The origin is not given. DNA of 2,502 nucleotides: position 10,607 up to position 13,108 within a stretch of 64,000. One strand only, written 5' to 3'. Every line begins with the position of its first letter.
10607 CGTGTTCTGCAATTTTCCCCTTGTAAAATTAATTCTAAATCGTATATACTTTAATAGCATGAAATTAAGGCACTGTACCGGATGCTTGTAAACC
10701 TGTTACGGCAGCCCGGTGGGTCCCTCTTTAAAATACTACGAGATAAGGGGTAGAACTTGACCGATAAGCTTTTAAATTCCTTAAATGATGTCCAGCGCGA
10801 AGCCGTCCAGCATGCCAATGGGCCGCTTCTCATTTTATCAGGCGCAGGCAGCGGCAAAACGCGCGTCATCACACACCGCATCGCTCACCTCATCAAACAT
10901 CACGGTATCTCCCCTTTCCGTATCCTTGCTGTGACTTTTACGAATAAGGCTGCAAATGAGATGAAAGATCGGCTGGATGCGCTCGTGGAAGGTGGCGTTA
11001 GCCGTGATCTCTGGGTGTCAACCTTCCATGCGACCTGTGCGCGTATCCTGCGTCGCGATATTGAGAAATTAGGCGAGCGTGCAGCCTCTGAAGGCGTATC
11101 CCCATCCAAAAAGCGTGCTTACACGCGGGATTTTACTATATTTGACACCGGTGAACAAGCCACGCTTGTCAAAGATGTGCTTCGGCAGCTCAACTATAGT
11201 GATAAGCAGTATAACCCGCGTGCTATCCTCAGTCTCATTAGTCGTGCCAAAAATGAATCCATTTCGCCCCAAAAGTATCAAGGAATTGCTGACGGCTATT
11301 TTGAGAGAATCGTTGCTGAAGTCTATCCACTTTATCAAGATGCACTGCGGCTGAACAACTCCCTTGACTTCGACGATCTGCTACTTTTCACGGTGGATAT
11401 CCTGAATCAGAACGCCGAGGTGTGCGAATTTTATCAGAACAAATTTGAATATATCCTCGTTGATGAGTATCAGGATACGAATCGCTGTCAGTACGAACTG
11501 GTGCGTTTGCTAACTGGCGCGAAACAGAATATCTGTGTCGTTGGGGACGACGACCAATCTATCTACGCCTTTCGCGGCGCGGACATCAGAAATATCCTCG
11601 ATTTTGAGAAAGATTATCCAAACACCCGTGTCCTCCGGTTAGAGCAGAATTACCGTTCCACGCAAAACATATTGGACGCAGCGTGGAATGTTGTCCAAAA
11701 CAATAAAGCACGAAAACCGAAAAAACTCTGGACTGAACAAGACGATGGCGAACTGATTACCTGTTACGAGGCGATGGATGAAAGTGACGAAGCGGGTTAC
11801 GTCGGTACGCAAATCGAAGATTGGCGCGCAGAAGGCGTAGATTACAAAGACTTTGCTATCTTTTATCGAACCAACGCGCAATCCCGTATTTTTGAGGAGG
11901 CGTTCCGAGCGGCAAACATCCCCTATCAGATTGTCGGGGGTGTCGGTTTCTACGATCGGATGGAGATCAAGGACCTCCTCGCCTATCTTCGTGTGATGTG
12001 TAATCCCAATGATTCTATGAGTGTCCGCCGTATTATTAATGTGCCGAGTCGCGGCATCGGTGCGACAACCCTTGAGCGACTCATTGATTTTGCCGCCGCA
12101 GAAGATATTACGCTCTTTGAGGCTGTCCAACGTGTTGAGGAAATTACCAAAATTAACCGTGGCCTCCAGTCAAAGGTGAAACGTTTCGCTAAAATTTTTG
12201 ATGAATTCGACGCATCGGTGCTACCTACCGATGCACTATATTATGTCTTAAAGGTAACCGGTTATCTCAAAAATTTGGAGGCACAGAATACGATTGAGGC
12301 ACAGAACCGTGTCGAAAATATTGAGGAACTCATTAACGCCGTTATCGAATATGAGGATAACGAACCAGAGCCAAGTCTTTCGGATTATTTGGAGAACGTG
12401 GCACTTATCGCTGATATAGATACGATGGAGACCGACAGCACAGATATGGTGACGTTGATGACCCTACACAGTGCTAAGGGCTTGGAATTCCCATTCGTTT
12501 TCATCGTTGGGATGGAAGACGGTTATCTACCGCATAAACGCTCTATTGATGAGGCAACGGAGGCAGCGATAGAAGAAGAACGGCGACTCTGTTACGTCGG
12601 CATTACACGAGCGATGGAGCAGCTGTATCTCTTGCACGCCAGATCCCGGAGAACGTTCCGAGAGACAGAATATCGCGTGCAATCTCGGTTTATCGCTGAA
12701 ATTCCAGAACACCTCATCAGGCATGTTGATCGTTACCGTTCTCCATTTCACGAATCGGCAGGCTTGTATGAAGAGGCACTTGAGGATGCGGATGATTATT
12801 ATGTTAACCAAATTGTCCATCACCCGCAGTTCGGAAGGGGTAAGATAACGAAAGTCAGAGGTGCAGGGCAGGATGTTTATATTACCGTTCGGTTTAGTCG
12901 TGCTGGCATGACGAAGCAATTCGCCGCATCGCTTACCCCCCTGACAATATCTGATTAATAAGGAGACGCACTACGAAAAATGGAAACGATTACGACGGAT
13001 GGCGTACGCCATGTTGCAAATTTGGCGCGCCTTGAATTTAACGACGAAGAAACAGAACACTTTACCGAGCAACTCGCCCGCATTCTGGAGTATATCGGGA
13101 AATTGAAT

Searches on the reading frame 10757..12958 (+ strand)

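Call 7: search_protein_families(library=pfam, proteins=[window:10757-12958:+], max_evalue=0.001)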
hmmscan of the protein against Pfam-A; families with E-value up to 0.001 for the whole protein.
window:10757-12958:+ (733 aa): 9 families
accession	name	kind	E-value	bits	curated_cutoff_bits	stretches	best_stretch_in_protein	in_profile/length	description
PF00580.27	UvrD-helicase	-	3.5e-95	319.2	23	1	9-288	1-271/271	UvrD/REP helicase N-terminal domain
PF13361.12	UvrD_C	-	2e-77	261.4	25.6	1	294-627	2-347/350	UvrD-like helicase C-terminal domain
PF13245.12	AAA_19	-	1.2e-26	93.9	25.1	1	13-273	1-134/134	AAA domain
PF13538.12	UvrD_C_2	-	2.6e-10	40.4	27.4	1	565-626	2-52/52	UvrD-like helicase C-terminal domain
PF01443.25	Viral_helicase1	-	7.9e-08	32.8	21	0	550-626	162-227/228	Viral superfamily 1 RNA helicase core domain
PF13604.12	AAA_30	-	7.9e-08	32.7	27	0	9-74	2-67/191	AAA domain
PF21196.3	PcrA_UvrD_tudor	-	1.1e-05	25.6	23.9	1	685-730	3-47/48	PcrA/UvrD tudor domain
PF13086.12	AAA_11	-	4.6e-05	23.8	27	1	9-151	2-136/257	AAA domain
PF04851.21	ResIII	-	0.00011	22.5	22.5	0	15-79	17-79/164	Type III restriction enzyme, res subunit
